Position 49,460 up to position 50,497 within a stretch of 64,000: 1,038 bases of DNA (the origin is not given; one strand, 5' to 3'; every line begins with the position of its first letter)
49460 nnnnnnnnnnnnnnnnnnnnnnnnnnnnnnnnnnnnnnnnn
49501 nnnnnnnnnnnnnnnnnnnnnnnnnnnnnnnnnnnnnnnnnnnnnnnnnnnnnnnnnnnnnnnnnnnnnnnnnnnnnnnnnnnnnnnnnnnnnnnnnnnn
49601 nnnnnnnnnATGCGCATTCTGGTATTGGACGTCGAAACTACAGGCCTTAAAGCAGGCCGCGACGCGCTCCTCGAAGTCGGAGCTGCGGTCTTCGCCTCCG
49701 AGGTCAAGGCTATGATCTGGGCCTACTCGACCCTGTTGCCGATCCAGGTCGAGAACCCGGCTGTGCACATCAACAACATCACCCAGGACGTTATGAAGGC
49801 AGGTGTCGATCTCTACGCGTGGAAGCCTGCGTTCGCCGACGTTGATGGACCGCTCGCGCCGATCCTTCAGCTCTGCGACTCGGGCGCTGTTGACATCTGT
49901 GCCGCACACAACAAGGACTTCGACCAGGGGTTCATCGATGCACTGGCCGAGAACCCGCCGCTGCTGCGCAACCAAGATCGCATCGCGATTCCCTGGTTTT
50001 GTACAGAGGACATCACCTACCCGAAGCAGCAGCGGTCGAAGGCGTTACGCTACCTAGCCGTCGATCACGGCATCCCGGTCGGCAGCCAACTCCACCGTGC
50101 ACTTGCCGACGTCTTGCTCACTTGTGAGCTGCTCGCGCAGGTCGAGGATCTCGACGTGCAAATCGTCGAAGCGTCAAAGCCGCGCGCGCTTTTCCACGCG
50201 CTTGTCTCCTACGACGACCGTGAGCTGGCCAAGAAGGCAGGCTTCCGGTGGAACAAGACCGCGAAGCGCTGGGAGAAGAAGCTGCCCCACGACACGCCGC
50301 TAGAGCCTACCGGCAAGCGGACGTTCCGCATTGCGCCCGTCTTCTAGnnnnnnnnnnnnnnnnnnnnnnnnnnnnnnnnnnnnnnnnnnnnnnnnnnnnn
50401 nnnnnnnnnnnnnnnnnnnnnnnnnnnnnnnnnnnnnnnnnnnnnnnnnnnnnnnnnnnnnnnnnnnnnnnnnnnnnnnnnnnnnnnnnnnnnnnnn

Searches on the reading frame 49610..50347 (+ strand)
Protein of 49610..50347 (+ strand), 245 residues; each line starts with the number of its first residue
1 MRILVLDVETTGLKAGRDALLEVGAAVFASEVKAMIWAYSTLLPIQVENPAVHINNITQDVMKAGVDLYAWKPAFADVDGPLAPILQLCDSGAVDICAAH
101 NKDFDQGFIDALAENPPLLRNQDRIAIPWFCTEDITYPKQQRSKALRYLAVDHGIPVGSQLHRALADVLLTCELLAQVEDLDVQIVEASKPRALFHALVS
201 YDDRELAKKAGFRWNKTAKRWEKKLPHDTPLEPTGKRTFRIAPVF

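Call 62: search_protein_families(library=pfam, proteins=[window:49610-50347:+], max_evalue=0.001)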
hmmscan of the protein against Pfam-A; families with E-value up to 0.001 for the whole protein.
window:49610-50347:+ (245 aa): 2 families
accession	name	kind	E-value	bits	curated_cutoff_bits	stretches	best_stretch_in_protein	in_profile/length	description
PF00929.31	RNase_T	-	4.6e-07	30.9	24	1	4-175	1-164/164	Exonuclease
PF18974.5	DUF5710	-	0.00013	22.1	26.5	1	199-221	6-28/44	Domain of unknown function (DUF5710)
